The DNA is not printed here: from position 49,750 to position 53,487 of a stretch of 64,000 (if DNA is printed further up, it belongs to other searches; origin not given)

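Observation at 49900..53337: All three beta-oxidation activities (hydratase, 3-hydroxyacyl-CoA dehydrogenase, thiolase) fused in one 1145-aa polypeptide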

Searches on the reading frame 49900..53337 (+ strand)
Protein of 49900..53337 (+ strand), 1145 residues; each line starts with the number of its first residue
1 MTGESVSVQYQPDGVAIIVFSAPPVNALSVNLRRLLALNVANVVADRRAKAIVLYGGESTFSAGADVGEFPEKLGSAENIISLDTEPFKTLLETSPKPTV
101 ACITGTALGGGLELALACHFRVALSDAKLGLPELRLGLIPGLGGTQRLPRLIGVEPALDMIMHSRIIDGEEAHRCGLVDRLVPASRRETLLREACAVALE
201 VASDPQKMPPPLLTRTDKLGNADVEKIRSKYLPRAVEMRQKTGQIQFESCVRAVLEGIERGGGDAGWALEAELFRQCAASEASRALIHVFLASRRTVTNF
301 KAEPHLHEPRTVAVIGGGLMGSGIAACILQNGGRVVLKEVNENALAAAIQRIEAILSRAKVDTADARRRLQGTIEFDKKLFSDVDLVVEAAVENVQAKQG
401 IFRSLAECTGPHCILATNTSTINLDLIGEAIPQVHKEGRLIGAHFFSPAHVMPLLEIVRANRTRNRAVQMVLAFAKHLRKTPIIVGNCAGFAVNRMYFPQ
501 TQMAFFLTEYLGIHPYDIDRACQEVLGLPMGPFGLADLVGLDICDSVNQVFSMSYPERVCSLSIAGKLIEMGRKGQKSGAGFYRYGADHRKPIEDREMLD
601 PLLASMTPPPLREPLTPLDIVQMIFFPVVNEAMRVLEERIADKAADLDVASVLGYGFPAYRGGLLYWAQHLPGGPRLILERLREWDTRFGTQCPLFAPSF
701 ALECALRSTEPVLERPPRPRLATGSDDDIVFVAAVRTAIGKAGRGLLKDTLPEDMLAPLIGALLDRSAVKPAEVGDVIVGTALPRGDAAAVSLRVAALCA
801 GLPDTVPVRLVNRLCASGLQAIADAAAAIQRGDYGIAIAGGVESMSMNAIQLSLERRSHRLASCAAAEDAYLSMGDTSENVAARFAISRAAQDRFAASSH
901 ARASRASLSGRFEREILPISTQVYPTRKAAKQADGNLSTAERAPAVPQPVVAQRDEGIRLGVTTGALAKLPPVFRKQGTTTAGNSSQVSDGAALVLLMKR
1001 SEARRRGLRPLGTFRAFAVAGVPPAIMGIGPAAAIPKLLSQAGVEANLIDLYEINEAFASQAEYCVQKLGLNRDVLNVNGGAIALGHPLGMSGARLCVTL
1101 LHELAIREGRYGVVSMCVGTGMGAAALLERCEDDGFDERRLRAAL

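Call 3: search_protein_families(library=pfam, proteins=[window:49900-53337:+], max_evalue=0.01)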
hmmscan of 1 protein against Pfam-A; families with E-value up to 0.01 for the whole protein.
window:49900-53337:+ (1145 aa): 7 families
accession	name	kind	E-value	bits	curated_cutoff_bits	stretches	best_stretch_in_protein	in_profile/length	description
PF00108.29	Thiolase_N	-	1.9e-65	221.3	26.4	1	729-1001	1-260/260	Thiolase, N-terminal domain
PF02737.24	3HCDH_N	-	1.5e-46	159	22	1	311-487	1-179/180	3-hydroxyacyl-CoA dehydrogenase, NAD binding domain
PF02803.24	Thiolase_C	-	5.8e-45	152.3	27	1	1009-1130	2-123/123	Thiolase, C-terminal domain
PF00378.25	ECH_1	-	3.2e-39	135.2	27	1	13-206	4-195/251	Enoyl-CoA hydratase/isomerase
PF00725.27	3HCDH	-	1.2e-25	90.3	22.1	1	490-585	1-97/97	3-hydroxyacyl-CoA dehydrogenase, C-terminal domain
PF16113.10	ECH_2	-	4.1e-24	86.1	27.2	1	25-201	12-191/335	Enoyl-CoA hydratase/isomerase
PF00109.32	ketoacyl-synt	-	0.00054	20.1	20.8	1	814-851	173-210/252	Beta-ketoacyl synthase, N-terminal domain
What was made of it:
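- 49936..50517 (+): Enoyl-CoA hydratase/isomerase (crotonase) domain, residues 13-206; catalytic Glu113 and Glu133. Pfam ECH_1 3e-39 and ECH_2 4e-24 (call 3).
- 51367..52014 (+): Dehydrogenase C-terminal helical domains, residues 490-705 (Pfam 3HCDH 490-585 plus the second helical repeat typical of MFE1/MFP2); Asn494. Pfam 3HCDH 1.2e-25 (call 3).
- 52084..52902 (+): Thiolase N-terminal domain, residues 729-1001, with nucleophile Cys815. It includes a loop insertion (about residues 925-947) that red algae share. Pfam Thiolase_N 1.9e-65 (call 3).
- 52924..53289 (+): Thiolase C-terminal domain, residues 1009-1130; Asn1055 (NEAF), His1087 (GHPLG), Cys1117 (CVGTG). Pfam Thiolase_C 5.8e-45 (call 3).
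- Checked: Pfam finds all five expected domains in order, far above their gathering scores (call 3):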

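Call 4: search_solved_structures(query=window:49900-53334:+, max_evalue=0.00001)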
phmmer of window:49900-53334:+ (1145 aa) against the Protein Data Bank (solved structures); distinct sequences matched with E-value up to 0.00001: 314 (the best 60 are shown).
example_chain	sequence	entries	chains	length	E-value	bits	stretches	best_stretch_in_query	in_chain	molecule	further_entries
2wtb_A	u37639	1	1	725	1.2e-149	503.6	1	9-691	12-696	FATTY ACID MULTIFUNCTIONAL PROTEIN (ATMFP2)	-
2wu9_A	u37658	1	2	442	1.8e-120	406.9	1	726-1140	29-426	3-KETOACYL-COA THIOLASE 2, PEROXISOMAL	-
2wua_A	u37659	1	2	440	4.4e-120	405.7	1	726-1132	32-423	ACETOACETYL COA THIOLASE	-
2c7y_A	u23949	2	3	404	2.8e-119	403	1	726-1131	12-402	3-KETOACYL-COA THIOLASE 2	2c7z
2iik_A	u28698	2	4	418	1.1e-104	354.7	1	725-1129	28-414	3-ketoacyl-CoA thiolase, peroxisomal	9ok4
6ium_B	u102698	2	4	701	8.5e-99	335.2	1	8-670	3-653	Enoyl-CoA hydratase/Delta(3)-cis-delta(2)-trans-enoyl-CoA isomerase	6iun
1wdk_A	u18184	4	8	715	2.4e-94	320.5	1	36-668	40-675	Fatty oxidation complex alpha subunit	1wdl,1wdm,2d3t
6tnm_A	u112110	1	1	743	2.5e-94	320.4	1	3-675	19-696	Fatty acid oxidation complex subunit alpha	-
2x58_A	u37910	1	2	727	1.9e-92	314.1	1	12-708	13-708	PEROXISOMAL BIFUNCTIONAL ENZYME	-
3zw8_A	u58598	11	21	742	2.1e-92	314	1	12-708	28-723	PEROXISOMAL BIFUNCTIONAL ENZYME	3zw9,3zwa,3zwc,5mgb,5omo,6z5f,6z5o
28jj_A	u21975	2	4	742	2.9e-92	313.6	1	12-708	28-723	Peroxisomal bifunctional enzyme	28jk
3zwb_A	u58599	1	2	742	1.4e-91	311.3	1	12-708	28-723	PEROXISOMAL BIFUNCTIONAL ENZYME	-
8bnu_C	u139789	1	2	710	2.6e-84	287.2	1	9-691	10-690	Fatty acid oxidation complex subunit alpha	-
8bnr_C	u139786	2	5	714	2.8e-84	287.1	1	9-691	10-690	Fatty acid oxidation complex subunit alpha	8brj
1afw_A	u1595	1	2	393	2.9e-84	287.1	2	947-1128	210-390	3-KETOACETYL-COA THIOLASE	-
8gqg_A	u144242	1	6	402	5e-82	279.7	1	728-1130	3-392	Thiolase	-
4o99_A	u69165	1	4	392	2.1e-79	271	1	728-1130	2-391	Acetyl-CoA acetyltransferase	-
4o9a_A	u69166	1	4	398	3.6e-78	266.9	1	727-1130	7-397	Acetyl-CoA acetyltransferase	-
4o9c_A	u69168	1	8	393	5.4e-78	266.3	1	728-1130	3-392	Acetyl-CoA acetyltransferase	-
9bwk_A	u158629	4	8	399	6.5e-73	249.5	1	727-1130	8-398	Acetyl-CoA acetyltransferase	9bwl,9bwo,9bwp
8gqj_A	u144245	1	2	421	9e-72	245.7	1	727-1130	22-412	Thiolase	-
4w61_A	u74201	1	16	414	1.9e-70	241.3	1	727-1130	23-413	Beta-ketothiolase BktB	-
4nzs_A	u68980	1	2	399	2.6e-70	240.9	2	951-1130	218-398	Beta-ketothiolase BktB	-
3goa_A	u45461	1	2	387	2.1e-69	237.8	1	728-1130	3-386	3-ketoacyl-CoA thiolase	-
9v13_A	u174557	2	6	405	3.6e-69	237.1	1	724-1130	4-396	Acetyl-CoA acetyltransferase, cytosolic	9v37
1wl4_A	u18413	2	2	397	5e-69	236.6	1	724-1130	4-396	acetyl-Coenzyme A acetyltransferase 2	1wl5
1wdk_C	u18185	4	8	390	7.6e-68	232.7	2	953-1130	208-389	3-ketoacyl-CoA thiolase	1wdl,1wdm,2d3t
4wys_A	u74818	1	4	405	4.1e-67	230.3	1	727-1131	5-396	Acetyl-CoA acetyltransferase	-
5f0v_A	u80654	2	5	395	1.3e-66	228.6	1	728-1130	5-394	Acetyl-CoA acetyltransferase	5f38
5f38_A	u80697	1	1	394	1.4e-66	228.5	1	729-1131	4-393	Acetyl-CoA acetyltransferase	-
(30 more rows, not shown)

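Call 6: find_homologous_proteins(query=window:49900-53334:+, max_evalue=1e-10)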
Query window:49900-53334:+ (1145 aa): 7969 proteins with E <= 1e-10 among 8000 candidates; the best 120 are listed.
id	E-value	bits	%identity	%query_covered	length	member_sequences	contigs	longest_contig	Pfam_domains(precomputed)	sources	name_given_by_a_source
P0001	0.0e+0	2529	100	100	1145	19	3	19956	PF02803.25,PF00378.26,PF00108.30,PF00725.28,PF16113.11,PF02737.25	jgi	jgi:enoyl-CoA hydratase/3-hydroxyacyl-CoA dehydrogenase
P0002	0.0e+0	1999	79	100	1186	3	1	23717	PF02803.25,PF00378.26,PF00108.30,PF00725.28,PF16113.11,PF02737.25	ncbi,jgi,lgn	jgi:enoyl-CoA hydratase/3-hydroxyacyl-CoA dehydrogenase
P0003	0.0e+0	1531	64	99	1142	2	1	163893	PF02803.25,PF00378.26,PF00108.30,PF00725.28,PF16113.11,PF02737.25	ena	-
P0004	0.0e+0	1194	74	63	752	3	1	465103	PF00378.26,PF00725.28,PF16113.11,PF02737.25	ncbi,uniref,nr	ncbi:hypothetical protein F1559_001932 [Cyanidiococcus yangmingshanensis]|uniref:Enoyl-CoA hydratase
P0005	0.0e+0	1095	50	98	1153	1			PF02803.25,PF00378.26,PF00108.30,PF00725.28,PF16113.11,PF02737.25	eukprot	eukprot:jgi/Galph1/3731/GphlegSOOS_G2410.1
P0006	0.0e+0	1089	50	98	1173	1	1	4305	PF02803.25,PF00378.26,PF00108.30,PF00725.28,PF16113.11,PF02737.25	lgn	-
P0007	0.0e+0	1069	50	99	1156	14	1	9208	PF02803.25,PF00378.26,PF00108.30,PF00725.28,PF16113.11,PF02737.25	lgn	-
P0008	0.0e+0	1068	50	99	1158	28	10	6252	PF02803.25,PF00378.26,PF00108.30,PF00725.28,PF16113.11,PF02737.25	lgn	-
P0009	0.0e+0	1061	49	99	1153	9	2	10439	PF02803.25,PF00378.26,PF00108.30,PF00725.28,PF16113.11,PF02737.25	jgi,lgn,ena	-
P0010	0.0e+0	1060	50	98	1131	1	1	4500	PF02803.25,PF00378.26,PF00108.30,PF00725.28,PF16113.11,PF02737.25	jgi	jgi:enoyl-CoA hydratase/3-hydroxyacyl-CoA dehydrogenase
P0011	0.0e+0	1059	49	98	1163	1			PF02803.25,PF00109.33,PF00378.26,PF00108.30,PF00725.28,PF16113.11,PF02737.25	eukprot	eukprot:CAMPEP_0184692404 /NCGR_PEP_ID=MMETSP0313-20130426/900_1 /TAXON_ID=2792 /ORGANISM="Porphyrid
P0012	0.0e+0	1058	50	99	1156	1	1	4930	PF02803.25,PF00378.26,PF00108.30,PF00725.28,PF16113.11,PF02737.25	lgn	-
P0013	0.0e+0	1048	48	99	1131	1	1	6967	PF02803.25,PF00378.26,PF00108.30,PF00725.28,PF16113.11,PF02737.25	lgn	-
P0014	0.0e+0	1040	48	98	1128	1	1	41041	PF02803.25,PF00378.26,PF00108.30,PF00725.28,PF16113.11,PF02737.25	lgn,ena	-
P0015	0.0e+0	1037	49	98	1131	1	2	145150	PF02803.25,PF00378.26,PF00108.30,PF00725.28,PF16113.11,PF02737.25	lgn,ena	-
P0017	0.0e+0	1028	47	98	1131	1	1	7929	PF02803.25,PF00109.33,PF00378.26,PF00108.30,PF00725.28,PF16113.11,PF02737.25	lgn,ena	-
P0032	2.3e-298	1011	47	98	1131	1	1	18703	PF02803.25,PF00378.26,PF00108.30,PF00725.28,PF16113.11,PF02737.25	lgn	-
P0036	3.9e-297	1007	48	98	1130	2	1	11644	PF02803.25,PF00378.26,PF00108.30,PF00725.28,PF16113.11,PF02737.25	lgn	-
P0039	7.2e-297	1006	47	98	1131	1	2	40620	PF02803.25,PF00109.33,PF00378.26,PF00108.30,PF00725.28,PF16113.11,PF02737.25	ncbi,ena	-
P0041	2.8e-295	1001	48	99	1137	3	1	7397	PF02803.25,PF00378.26,PF00108.30,PF00725.28,PF16113.11,PF02737.25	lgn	-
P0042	4.2e-295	1000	46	98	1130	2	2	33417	PF02803.25,PF00378.26,PF00108.30,PF00725.28,PF16113.11,PF02737.25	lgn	-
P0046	1.6e-292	992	47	98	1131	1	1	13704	PF02803.25,PF00378.26,PF00108.30,PF00725.28,PF16113.11,PF02737.25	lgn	-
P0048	5.3e-292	990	46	98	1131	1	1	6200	PF02803.25,PF00378.26,PF00108.30,PF00725.28,PF16113.11,PF02737.25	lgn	-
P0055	1.4e-288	979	48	95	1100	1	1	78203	PF02803.25,PF00378.26,PF00108.30,PF00725.28,PF16113.11,PF02737.25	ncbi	ncbi:unnamed protein product [Agarophyton chilense]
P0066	2.3e-258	879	43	99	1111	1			PF02803.25,PF00378.26,PF00108.30,PF00725.28,PF16113.11,PF02737.25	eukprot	eukprot:c10013_g1_i1.p1 GENE.c10013_g1_i1~~c10013_g1_i1.p1 ORF type:complete len:1126 (-),score=348.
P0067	5.4e-257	874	48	85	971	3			PF02803.25,PF00108.30,PF00725.28,PF02737.25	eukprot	eukprot:TRINITY_DN824_c0_g1_i15.p1 TRINITY_DN824_c0_g1~~TRINITY_DN824_c0_g1_i15.p1 ORF type:complete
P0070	2.6e-252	858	44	91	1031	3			PF02803.25,PF00378.26,PF00108.30,PF00725.28,PF16113.11,PF02737.25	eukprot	eukprot:GEZU01026545.1.p1 GENE.GEZU01026545.1~~GEZU01026545.1.p1 ORF type:complete len:1032 (+),scor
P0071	2.9e-247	842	42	98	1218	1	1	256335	PF02803.25,PF00378.26,PF00108.30,PF00725.28,PF16113.11,PF02737.25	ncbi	ncbi:3-hydroxybutyryl-CoA epimerase [Balamuthia mandrillaris]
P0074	3.9e-243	828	43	98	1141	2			PF02803.25,PF00378.26,PF00108.30,PF00725.28,PF16113.11,PF02737.25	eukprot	eukprot:tig00000692_g3274.t2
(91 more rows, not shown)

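Call 8: list_cluster_members(proteins=[P0001, P0002, P0003, P0066, P0070, P0074, P0067])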
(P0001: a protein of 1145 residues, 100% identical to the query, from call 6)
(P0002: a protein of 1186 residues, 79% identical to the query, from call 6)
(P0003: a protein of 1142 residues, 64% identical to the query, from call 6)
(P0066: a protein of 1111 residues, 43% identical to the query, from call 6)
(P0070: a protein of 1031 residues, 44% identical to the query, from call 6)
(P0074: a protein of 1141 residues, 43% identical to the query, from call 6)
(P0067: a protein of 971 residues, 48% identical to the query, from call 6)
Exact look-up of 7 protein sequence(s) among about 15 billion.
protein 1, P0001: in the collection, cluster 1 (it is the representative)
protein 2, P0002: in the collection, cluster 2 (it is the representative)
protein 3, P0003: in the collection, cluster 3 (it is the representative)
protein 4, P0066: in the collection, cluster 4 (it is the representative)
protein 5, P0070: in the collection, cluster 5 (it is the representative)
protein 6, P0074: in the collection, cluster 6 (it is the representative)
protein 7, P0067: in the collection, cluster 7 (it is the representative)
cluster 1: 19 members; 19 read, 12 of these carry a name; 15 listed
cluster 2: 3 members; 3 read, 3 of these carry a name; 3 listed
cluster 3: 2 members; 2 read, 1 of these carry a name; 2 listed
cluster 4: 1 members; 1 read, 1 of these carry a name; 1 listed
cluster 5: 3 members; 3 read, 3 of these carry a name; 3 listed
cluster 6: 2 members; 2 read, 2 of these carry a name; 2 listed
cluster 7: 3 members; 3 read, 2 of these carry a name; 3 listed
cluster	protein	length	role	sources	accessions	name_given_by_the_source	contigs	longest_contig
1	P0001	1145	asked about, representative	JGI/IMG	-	enoyl-CoA hydratase/3-hydroxyacyl-CoA dehydrogenase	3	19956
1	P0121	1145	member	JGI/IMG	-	enoyl-CoA hydratase/3-hydroxyacyl-CoA dehydrogenase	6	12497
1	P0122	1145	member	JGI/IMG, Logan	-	enoyl-CoA hydratase/3-hydroxyacyl-CoA dehydrogenase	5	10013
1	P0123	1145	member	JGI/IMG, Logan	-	enoyl-CoA hydratase/3-hydroxyacyl-CoA dehydrogenase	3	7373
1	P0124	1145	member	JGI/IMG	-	enoyl-CoA hydratase/3-hydroxyacyl-CoA dehydrogenase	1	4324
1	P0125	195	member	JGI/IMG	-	acetyl-CoA acetyltransferase family protein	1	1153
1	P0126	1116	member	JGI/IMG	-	enoyl-CoA hydratase/3-hydroxyacyl-CoA dehydrogenase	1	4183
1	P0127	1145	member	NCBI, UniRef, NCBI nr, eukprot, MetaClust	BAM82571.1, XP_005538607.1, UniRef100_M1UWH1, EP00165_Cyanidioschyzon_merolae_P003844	fusion protein of glyoxysomal fatty acid oxidation tetrafunctional protein, and ... | XP_005538607.1 fusion protein of glyoxysomal fatty acid oxidation tetrafunctional ... | status=active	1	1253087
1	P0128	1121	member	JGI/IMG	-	enoyl-CoA hydratase/3-hydroxyacyl-CoA dehydrogenase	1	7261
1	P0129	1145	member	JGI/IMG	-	enoyl-CoA hydratase/3-hydroxyacyl-CoA dehydrogenase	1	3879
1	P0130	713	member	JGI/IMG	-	enoyl-CoA hydratase/3-hydroxyacyl-CoA dehydrogenase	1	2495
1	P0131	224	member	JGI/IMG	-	acetyl-CoA acetyltransferase family protein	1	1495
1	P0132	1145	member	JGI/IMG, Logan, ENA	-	-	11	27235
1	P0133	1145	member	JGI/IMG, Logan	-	-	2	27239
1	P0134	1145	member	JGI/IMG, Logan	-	-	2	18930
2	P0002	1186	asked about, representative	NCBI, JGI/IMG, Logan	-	enoyl-CoA hydratase/3-hydroxyacyl-CoA dehydrogenase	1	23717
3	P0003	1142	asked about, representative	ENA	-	-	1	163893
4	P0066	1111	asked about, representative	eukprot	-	c10013_g1_i1.p1 GENE.c10013_g1_i1~~c10013_g1_i1.p1 ORF type:complete len:1126 ...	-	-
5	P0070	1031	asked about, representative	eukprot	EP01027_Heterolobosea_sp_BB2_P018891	GEZU01026545.1.p1 GENE.GEZU01026545.1~~GEZU01026545.1.p1 ORF type:complete len:1032 ...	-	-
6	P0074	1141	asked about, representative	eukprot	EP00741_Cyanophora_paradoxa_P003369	tig00000692_g3274.t2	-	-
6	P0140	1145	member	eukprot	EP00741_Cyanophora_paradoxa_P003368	tig00000692_g3274.t1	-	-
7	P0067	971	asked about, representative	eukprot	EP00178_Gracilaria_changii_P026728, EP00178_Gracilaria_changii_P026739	TRINITY_DN824_c0_g1_i15.p1 TRINITY_DN824_c0_g1~~TRINITY_DN824_c0_g1_i15.p1 ORF ...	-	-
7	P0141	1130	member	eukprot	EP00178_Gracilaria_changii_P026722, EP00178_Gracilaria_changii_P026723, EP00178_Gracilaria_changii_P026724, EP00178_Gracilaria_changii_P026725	TRINITY_DN824_c0_g1_i1.p1 TRINITY_DN824_c0_g1~~TRINITY_DN824_c0_g1_i1.p1 ORF ...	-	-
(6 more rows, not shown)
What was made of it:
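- Single transcripts in relatives: transcriptome-derived full-length fused proteins exist in Porphyridium (MMETSP), Gracilaria changii, Heterolobosea BB2 and others (calls 6, 8). About 60 red-algal proteins of 1100-1200 aa have the same architecture, several of them from transcriptomes (calls 6, 8).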
